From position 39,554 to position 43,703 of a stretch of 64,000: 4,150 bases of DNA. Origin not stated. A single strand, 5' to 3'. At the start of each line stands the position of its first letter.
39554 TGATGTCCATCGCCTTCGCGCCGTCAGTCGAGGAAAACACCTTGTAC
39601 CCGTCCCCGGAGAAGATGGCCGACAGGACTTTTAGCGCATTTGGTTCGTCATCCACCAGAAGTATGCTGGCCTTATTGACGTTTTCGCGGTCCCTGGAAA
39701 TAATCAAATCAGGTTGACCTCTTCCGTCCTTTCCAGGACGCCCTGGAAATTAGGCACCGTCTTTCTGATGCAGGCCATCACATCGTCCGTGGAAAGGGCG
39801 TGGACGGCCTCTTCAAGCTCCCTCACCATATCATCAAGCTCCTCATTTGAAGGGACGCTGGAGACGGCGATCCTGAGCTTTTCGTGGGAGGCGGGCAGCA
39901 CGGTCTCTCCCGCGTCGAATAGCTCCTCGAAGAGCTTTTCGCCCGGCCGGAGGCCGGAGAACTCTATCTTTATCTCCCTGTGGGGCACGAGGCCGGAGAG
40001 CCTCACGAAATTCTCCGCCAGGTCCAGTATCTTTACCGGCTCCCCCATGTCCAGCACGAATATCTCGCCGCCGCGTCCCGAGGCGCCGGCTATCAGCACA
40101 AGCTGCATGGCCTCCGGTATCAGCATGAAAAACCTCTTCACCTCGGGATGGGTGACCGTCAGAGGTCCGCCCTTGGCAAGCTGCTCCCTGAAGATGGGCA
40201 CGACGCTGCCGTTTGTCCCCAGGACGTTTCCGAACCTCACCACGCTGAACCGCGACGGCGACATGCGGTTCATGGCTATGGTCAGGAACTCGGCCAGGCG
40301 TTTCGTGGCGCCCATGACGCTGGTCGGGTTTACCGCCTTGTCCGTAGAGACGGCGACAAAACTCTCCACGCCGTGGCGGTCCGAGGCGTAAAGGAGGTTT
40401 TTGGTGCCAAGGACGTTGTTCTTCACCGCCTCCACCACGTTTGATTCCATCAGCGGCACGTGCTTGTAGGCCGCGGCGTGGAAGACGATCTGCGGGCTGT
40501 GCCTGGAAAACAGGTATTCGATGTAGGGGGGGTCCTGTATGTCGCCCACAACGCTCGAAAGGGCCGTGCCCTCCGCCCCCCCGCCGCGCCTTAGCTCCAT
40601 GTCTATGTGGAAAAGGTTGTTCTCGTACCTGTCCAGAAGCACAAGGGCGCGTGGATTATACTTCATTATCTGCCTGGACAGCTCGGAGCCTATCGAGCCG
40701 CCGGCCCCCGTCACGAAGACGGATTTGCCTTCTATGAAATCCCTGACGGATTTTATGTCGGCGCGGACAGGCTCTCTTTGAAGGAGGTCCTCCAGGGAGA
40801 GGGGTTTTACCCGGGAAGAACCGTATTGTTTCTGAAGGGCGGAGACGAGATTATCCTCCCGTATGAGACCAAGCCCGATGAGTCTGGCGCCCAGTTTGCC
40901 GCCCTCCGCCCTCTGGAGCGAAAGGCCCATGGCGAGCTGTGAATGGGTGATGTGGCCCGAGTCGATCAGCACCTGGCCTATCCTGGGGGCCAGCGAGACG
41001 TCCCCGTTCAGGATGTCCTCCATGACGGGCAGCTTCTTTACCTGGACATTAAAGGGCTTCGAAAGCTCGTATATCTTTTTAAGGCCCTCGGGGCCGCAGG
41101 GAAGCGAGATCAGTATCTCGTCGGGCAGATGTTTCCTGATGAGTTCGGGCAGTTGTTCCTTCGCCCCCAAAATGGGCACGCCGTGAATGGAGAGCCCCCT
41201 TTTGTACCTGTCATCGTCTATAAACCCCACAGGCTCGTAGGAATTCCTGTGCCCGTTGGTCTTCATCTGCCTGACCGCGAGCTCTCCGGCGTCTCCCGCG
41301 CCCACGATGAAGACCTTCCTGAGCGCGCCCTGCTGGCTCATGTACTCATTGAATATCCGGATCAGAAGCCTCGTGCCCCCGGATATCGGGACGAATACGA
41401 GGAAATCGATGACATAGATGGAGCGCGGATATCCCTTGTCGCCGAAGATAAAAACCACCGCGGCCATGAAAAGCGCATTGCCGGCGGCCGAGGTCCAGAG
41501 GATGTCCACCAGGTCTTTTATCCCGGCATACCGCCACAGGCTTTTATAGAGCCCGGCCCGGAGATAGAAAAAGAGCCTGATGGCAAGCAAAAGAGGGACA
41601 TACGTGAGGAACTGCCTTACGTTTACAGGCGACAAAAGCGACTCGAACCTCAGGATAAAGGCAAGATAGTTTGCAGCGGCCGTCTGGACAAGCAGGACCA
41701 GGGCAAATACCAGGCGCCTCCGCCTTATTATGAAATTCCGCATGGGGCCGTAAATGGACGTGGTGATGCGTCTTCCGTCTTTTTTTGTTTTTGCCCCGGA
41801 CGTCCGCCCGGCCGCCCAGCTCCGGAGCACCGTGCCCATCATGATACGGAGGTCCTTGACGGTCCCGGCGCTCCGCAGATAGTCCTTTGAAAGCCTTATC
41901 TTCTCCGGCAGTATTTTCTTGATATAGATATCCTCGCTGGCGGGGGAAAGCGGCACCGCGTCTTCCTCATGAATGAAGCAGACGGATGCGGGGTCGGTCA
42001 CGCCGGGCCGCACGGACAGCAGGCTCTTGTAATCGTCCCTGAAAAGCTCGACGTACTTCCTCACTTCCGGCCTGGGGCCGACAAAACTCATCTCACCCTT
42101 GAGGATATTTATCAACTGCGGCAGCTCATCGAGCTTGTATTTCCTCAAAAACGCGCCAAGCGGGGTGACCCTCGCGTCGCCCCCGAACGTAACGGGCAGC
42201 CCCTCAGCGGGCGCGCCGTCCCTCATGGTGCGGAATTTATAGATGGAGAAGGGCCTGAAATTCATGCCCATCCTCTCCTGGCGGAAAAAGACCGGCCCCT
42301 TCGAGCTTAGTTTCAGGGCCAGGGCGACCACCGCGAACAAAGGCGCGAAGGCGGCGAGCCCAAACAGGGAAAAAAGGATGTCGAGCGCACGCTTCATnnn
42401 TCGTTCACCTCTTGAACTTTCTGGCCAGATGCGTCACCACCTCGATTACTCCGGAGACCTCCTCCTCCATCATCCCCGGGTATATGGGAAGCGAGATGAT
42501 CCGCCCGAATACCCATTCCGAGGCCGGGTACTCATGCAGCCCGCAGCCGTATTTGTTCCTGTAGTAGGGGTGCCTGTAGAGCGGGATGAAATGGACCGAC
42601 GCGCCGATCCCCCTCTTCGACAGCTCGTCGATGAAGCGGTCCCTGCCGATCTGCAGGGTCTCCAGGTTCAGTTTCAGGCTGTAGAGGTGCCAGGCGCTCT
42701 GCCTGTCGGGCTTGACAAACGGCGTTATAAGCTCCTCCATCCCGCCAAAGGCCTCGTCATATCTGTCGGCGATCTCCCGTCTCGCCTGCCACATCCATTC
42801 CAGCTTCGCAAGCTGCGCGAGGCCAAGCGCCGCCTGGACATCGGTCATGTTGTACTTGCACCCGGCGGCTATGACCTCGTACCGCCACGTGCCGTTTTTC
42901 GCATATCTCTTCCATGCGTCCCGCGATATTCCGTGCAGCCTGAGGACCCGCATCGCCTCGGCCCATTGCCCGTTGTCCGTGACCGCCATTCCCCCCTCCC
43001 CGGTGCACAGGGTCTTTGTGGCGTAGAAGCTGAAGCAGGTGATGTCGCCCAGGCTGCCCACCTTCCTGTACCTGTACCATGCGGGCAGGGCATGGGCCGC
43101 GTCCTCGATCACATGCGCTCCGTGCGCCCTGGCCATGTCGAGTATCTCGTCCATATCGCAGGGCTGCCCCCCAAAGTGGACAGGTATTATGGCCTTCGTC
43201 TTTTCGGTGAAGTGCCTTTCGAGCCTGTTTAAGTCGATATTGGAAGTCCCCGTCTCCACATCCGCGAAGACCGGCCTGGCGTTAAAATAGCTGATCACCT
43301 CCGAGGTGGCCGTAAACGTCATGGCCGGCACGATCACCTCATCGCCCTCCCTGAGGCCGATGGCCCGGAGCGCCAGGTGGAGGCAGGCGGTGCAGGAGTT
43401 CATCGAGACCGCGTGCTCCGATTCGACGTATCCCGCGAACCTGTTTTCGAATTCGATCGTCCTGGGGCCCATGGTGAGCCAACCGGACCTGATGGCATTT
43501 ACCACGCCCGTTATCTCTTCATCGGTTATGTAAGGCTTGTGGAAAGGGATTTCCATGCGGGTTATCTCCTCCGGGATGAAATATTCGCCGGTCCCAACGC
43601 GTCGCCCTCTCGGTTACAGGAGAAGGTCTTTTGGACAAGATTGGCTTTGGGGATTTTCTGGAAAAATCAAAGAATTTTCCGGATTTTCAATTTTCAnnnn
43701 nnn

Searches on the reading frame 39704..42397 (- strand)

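Call 35: search_protein_families(library=ncbifam, proteins=[window:39704-42397:-], max_evalue=0.00001)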
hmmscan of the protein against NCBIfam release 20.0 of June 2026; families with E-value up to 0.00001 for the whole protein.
window:39704-42397:- (897 aa): 21 families
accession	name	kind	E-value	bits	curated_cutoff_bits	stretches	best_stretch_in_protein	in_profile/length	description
TIGR03025.1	EPS_sugtrans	subfamily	1.9e-82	277.8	295.55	2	1-192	257-437/445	exopolysaccharide biosynthesis polyprenyl glycosylphosphotransferase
TIGR03023.1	WcaJ_sugtrans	equivalog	2.7e-74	251.1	410.75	2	1-192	262-445/453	undecaprenyl-phosphate glucose phosphotransferase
TIGR03589.1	PseB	equivalog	3e-53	180.9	407.75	1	555-834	2-269/324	UDP-N-acetylglucosamine 4,6-dehydratase (inverting)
TIGR03013.1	EpsB_2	subfamily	1.5e-52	179.2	393.35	2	1-143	254-399/443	TIGR03013 family XrtA/PEP-CTERM system glycosyltransferase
TIGR03022.1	WbaP_sugtrans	subfamily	7.8e-49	167.1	403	3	74-134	346-406/456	undecaprenyl-phosphate galactose phosphotransferase WbaP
TIGR04130.1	FnlA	equivalog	5.8e-39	133.9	730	1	556-832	3-270/337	UDP-N-acetylglucosamine 4,6-dehydratase/5-epimerase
NF041877.1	EPS_EpsZ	equivalog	1e-38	133.2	800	1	1-134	265-409/459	exopolysaccharide biosynthesis polyisoprenyl-phosphate hexose-1-phosphate transferase EpsZ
NF052601.1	undeca_RfbP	equivalog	4.1e-36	124.5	330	2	74-134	132-192/244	undecaprenyl-phosphate galactose phosphotransferase family protein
NF050817.1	PolSacchBiosHfsE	equivalog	8.5e-36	123.7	750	1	1-111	271-382/467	polysaccharide biosynthesis protein HfsE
NF007518.0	PRK10124.1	equivalog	2.9e-34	118.6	684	1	1-139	273-414/464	undecaprenyl-phosphate glucose phosphotransferase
NF045514.1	glycotran_HepC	equivalog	4.5e-23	81.7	140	1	1-110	116-211/220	heterocyst development glycosyltransferase HepC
NF011751.0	PRK15204.1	equivalog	5.2e-17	61.6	907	1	73-135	365-427/476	undecaprenyl-phosphate galactose phosphotransferase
NF053729.1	c-di-GMP_motif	domain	1.9e-12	46.7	38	1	472-524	1-53/53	cyclic di-GMP-binding domain-containing protein, MshE-related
TIGR01214.1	rmlD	equivalog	7.4e-12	44.9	224.05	1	560-733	2-160/285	dTDP-4-dehydrorhamnose reductase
TIGR01179.1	galE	equivalog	4.3e-11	42.2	262.3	1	560-727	2-178/332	UDP-glucose 4-epimerase GalE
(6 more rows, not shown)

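Call 72: search_protein_families(library=pfam, proteins=[window:39704-42397:-], max_evalue=0.0001)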
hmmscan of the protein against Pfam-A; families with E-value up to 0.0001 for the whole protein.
window:39704-42397:- (897 aa): 7 families
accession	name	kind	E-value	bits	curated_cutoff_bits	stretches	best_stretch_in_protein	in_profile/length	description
PF02719.21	Polysacc_synt_2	-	1.1e-111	373.2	20.2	1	560-843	1-290/293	Polysaccharide biosynthesis protein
PF02397.22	Bac_transf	-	4.6e-54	183.1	27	1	2-191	1-175/179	Bacterial sugar transferase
PF01370.27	Epimerase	-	9.1e-21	74.8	20.9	1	560-780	1-237/240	NAD dependent epimerase/dehydratase family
PF16363.11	GDP_Man_Dehyd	-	8.7e-13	48.9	27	1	561-686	1-130/332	GDP-mannose 4,6 dehydratase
PF13727.12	CoA_binding_3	-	1.2e-12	48.6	25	1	282-435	4-152/175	CoA-binding domain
PF04321.23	RmlD_sub_bind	-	1.3e-12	47.8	27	1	560-749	3-176/287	RmlD substrate binding domain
PF01073.25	3Beta_HSD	-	6e-07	29.2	22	1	562-693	2-124/280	3-beta hydroxysteroid dehydrogenase/isomerase family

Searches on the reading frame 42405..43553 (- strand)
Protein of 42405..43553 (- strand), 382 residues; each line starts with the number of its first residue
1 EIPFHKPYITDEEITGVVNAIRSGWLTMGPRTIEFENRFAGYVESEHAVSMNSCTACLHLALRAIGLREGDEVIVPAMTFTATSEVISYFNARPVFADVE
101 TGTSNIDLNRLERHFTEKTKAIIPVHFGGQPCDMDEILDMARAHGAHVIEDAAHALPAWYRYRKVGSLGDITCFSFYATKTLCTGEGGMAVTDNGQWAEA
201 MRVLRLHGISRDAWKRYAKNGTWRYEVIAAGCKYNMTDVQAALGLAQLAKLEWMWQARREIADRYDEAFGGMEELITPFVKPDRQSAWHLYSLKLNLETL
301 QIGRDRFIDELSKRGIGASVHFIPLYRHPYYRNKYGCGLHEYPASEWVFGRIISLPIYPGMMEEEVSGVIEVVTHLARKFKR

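Call 36: search_protein_families(library=pfam, proteins=[window:42405-43553:-], max_evalue=0.0001)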
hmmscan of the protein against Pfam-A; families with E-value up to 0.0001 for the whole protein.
window:42405-43553:- (382 aa): 4 families
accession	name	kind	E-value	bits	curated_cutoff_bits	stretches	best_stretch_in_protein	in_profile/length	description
PF01041.23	DegT_DnrJ_EryC1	-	5.7e-125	417.7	19.8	1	8-373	2-359/360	DegT/DnrJ/EryC1/StrS aminotransferase family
PF00155.27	Aminotran_1_2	-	6.9e-07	29.2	19.7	1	33-155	45-189/361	Aminotransferase class I and II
PF01053.26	Cys_Met_Meta_PP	-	8e-07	28.4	27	1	29-175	51-195/381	Cys/Met metabolism PLP-dependent enzyme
PF01212.27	Beta_elim_lyase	-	5.9e-06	26.3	27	1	30-204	32-223/288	Beta-eliminating lyase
